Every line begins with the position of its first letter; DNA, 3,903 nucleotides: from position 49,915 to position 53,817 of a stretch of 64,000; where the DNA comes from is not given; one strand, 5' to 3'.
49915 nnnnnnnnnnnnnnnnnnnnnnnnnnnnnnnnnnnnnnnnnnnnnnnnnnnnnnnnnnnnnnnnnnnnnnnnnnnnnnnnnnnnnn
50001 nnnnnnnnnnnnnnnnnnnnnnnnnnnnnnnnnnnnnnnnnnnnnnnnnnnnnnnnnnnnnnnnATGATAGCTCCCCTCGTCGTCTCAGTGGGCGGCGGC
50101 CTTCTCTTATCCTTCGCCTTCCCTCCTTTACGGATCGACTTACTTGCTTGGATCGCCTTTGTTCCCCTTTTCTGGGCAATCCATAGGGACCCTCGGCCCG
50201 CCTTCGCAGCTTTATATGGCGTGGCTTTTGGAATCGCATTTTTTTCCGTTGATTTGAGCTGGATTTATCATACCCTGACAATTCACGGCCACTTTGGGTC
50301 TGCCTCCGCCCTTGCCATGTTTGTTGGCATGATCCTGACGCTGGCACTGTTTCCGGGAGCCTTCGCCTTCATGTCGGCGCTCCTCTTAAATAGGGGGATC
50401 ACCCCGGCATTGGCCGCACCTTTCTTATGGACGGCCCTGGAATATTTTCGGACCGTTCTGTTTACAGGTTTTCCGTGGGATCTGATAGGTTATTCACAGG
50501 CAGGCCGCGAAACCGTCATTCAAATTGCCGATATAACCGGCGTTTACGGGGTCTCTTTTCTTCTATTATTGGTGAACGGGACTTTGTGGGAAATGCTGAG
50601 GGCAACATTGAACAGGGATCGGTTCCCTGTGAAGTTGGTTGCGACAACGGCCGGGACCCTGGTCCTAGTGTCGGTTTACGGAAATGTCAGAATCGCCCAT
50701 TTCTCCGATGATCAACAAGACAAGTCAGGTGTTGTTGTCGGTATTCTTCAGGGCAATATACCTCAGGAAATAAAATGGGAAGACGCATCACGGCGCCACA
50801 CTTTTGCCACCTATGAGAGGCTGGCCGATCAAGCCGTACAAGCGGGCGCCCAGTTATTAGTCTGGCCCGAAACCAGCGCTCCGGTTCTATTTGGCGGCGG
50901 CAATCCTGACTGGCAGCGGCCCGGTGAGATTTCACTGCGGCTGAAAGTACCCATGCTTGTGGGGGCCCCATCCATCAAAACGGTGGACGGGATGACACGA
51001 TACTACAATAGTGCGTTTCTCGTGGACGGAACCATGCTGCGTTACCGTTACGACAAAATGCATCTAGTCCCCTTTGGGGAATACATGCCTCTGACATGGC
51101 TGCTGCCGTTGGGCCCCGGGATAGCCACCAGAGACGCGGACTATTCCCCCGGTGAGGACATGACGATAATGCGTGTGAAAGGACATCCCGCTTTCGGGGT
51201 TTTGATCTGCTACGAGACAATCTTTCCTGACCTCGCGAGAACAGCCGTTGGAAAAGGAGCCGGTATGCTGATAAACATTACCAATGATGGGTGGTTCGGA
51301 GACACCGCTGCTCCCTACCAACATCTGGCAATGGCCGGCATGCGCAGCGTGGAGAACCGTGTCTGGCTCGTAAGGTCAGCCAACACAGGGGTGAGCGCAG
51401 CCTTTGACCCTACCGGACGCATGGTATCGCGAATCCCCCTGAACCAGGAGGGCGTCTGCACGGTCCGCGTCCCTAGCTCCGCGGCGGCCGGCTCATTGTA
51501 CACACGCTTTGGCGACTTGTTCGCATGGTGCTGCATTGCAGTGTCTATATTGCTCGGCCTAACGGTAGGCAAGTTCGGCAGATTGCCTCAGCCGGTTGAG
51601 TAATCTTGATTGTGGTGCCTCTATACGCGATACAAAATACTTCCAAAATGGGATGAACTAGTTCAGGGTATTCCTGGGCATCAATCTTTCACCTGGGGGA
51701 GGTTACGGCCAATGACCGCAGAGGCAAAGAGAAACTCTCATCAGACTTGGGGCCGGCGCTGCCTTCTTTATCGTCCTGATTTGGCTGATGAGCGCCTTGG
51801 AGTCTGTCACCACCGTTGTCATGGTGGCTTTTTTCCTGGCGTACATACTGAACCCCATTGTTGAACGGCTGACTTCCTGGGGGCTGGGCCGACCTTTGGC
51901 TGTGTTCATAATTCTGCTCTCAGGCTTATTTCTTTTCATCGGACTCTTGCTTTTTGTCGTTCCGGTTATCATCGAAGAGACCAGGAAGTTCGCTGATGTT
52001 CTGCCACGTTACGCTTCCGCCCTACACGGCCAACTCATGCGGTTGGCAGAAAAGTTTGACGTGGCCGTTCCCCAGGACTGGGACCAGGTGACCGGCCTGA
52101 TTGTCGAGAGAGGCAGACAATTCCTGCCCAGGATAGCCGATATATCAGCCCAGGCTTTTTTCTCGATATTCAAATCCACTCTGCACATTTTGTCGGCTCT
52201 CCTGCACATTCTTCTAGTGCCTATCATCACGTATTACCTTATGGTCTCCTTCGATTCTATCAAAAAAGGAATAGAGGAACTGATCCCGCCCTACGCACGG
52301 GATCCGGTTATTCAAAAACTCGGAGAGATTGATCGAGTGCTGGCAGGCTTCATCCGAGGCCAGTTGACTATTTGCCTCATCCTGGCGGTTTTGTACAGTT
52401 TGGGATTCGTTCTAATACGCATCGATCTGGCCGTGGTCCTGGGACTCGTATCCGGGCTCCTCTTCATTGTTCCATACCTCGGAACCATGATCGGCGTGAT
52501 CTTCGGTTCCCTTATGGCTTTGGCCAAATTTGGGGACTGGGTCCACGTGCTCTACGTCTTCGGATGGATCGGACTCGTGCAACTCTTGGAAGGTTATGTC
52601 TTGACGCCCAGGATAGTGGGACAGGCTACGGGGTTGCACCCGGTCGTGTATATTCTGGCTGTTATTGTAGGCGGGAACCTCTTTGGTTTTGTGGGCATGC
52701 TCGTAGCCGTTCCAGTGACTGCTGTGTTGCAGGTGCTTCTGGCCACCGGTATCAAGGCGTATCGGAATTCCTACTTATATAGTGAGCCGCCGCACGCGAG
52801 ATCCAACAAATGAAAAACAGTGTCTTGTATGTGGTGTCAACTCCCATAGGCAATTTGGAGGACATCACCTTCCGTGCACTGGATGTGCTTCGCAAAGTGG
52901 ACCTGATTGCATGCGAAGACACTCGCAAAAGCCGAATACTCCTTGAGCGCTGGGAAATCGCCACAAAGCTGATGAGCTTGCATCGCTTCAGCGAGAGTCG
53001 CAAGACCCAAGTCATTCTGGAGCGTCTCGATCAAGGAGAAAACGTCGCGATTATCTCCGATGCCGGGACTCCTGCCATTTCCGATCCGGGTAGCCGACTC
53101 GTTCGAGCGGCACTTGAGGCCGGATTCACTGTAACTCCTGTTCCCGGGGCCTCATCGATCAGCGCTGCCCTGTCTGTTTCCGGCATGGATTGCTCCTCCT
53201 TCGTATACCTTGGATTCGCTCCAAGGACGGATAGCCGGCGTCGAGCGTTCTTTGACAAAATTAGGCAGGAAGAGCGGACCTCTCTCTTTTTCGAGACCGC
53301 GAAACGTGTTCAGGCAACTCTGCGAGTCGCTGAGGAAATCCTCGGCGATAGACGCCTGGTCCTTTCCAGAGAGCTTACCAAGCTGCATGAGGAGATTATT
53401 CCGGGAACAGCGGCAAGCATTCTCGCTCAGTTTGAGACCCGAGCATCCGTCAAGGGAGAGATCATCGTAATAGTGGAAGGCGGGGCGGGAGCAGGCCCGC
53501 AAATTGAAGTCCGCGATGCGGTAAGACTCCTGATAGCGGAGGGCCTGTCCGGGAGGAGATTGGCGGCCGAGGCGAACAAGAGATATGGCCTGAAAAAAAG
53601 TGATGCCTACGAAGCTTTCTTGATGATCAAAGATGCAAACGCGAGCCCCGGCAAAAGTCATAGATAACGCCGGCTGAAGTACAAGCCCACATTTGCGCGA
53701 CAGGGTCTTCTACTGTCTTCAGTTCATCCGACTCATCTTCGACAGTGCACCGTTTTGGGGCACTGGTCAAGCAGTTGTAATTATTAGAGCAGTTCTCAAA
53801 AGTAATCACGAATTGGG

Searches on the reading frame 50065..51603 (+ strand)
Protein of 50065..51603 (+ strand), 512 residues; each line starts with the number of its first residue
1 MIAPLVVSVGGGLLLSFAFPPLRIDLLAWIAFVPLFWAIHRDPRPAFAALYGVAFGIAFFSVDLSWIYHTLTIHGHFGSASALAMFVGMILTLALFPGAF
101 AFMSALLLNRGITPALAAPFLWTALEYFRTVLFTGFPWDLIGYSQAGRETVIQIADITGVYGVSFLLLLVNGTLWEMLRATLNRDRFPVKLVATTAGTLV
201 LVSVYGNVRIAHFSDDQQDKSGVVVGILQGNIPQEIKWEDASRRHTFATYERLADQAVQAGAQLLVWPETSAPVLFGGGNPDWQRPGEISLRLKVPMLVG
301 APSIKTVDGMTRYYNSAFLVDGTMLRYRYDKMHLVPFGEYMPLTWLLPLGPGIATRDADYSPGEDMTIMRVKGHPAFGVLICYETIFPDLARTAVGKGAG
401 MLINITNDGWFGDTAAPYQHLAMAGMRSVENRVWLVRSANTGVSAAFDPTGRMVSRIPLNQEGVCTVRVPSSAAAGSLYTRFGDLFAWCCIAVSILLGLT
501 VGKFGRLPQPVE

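Call 54: search_protein_families(library=pfam, proteins=[window:50065-51603:+], max_evalue=0.00001)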
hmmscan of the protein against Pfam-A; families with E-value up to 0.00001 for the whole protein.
window:50065-51603:+ (512 aa): 2 families
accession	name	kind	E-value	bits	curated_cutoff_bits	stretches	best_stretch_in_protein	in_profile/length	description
PF20154.4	LNT_N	-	7.6e-40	137.1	27.1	1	12-172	2-158/159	Apolipoprotein N-acyltransferase N-terminal domain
PF00795.27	CN_hydrolase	-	7.6e-31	107.8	23.2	1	226-472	3-249/256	Carbon-nitrogen hydrolase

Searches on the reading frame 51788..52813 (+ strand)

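Call 54: search_protein_families(library=pfam, proteins=[window:51788-52813:+], max_evalue=0.00001)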
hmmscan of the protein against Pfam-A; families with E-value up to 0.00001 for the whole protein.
window:51788-52813:+ (341 aa): 1 family
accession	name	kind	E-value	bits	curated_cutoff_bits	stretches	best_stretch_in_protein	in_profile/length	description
PF01594.21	AI-2E_transport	-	5.1e-60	203.8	34.3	1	8-319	22-324/327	AI-2E family transporter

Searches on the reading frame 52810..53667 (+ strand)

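Call 54: search_protein_families(library=pfam, proteins=[window:52810-53667:+], max_evalue=0.00001)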
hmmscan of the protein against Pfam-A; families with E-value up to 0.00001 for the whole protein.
window:52810-53667:+ (285 aa): 1 family
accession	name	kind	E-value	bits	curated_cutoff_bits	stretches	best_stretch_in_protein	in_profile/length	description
PF00590.25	TP_methylase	-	2e-33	116.6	27.8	1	6-203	2-210/212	Tetrapyrrole (Corrin/Porphyrin) Methylases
